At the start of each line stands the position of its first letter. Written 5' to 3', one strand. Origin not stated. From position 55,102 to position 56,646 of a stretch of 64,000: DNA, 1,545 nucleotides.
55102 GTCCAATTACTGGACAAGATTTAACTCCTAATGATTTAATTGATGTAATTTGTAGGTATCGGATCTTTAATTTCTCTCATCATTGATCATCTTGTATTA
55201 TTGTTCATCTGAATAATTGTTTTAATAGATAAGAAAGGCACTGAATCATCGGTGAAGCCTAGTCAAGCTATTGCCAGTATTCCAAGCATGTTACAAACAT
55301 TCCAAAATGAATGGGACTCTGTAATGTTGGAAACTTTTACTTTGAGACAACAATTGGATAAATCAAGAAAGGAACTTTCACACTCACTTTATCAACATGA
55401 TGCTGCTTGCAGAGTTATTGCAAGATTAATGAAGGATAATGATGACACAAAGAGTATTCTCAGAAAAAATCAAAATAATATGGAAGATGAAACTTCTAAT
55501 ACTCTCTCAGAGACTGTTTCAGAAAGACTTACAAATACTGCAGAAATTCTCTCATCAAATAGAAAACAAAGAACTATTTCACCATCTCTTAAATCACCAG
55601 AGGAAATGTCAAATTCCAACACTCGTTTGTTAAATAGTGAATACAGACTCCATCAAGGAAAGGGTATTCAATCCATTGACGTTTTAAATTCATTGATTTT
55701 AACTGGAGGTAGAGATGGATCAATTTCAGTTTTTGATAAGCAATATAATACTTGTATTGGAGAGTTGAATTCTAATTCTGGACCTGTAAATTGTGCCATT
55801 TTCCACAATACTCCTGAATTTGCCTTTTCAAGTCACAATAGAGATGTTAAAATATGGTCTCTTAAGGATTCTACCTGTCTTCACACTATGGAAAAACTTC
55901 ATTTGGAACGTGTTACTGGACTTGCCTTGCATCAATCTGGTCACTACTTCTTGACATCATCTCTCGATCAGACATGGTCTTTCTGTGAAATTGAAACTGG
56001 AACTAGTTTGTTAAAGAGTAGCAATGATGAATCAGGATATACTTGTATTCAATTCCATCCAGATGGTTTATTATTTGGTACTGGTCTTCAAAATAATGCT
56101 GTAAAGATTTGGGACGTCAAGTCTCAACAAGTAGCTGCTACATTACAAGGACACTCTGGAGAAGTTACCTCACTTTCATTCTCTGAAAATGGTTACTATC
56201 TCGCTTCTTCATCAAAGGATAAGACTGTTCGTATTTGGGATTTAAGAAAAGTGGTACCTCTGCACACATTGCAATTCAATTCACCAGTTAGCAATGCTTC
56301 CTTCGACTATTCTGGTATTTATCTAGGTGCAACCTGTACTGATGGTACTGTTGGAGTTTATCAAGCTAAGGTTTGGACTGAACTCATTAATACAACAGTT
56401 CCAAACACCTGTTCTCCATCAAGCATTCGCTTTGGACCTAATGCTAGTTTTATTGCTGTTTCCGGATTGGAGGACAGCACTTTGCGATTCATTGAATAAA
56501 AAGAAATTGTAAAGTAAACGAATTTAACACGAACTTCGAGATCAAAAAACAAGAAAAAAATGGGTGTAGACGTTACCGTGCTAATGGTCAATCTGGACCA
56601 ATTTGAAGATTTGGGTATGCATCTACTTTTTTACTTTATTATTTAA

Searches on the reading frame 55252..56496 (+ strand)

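Call 80: search_protein_families(library=pfam, proteins=[window:55252-56496:+], max_evalue=0.001)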
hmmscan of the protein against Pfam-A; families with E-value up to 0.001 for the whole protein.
window:55252-56496:+ (415 aa): 38 families (the best 25 are shown)
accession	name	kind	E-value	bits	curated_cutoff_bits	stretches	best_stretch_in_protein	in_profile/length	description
PF24814.1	WD40_Prp19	-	2.3e-83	279.9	320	1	137-406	7-280/281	Prp19 WD40 domain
PF25174.1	Beta-prop_THOC3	-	2.3e-36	125.6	305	1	148-403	16-271/272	THOC3 beta-propeller domain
PF00400.38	WD40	-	2.7e-35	119.7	27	1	295-330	4-39/39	WD domain, G-beta repeat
PF25173.1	Beta-prop_WDR3_1st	-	9.7e-35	120.4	154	2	247-413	16-181/184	WDR3 first beta-propeller domain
PF08606.16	Prp19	-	2.5e-33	114.3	22.7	1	8-71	3-66/68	Prp19/Pso4-like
PF23414.1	Beta-prop_EML_2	-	9.2e-29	101.1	90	2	183-323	6-145/266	Echinoderm microtubule-associated protein second beta-propeller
PF24807.1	WD40_CDC20-Fz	-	2.7e-25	89.7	200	2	251-413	42-206/292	CDC20/Fizzy WD40 domain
PF24817.1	WD40_WDHD1_1st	-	6.2e-25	88.4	109.9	2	225-407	51-243/291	WDHD1 first WD40 domain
PF25168.1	Beta-prop_WDR36-Utp21_2nd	-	2.4e-23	83.4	84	1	214-370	153-307/335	WDR36/Utp21 second beta-propeller domain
PF25175.1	Beta-prop_WDR5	-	8.3e-23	81.5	250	2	268-411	60-203/296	WDR5 beta-propeller domain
PF25172.1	Beta-prop_WDR3_2nd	-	2e-19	70.4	140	2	263-330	220-287/293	WDR3 second beta-propeller domain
PF25171.1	Beta-prop_WDR36-Utp21_1st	-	3.8e-19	69.6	80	2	149-239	165-257/266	WDR36/Utp21 first beta-propeller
PF24796.1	WDR55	-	1.4e-18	67.4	200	1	194-333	26-168/296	WDR55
PF23393.2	Beta-prop_WDR90_POC16_2nd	-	7.8e-18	65.1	60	1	235-321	11-97/291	WDR90/POC16, second beta-propeller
PF24805.1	EIF3I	-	1.2e-16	61.2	200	1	263-361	13-111/324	EIF3I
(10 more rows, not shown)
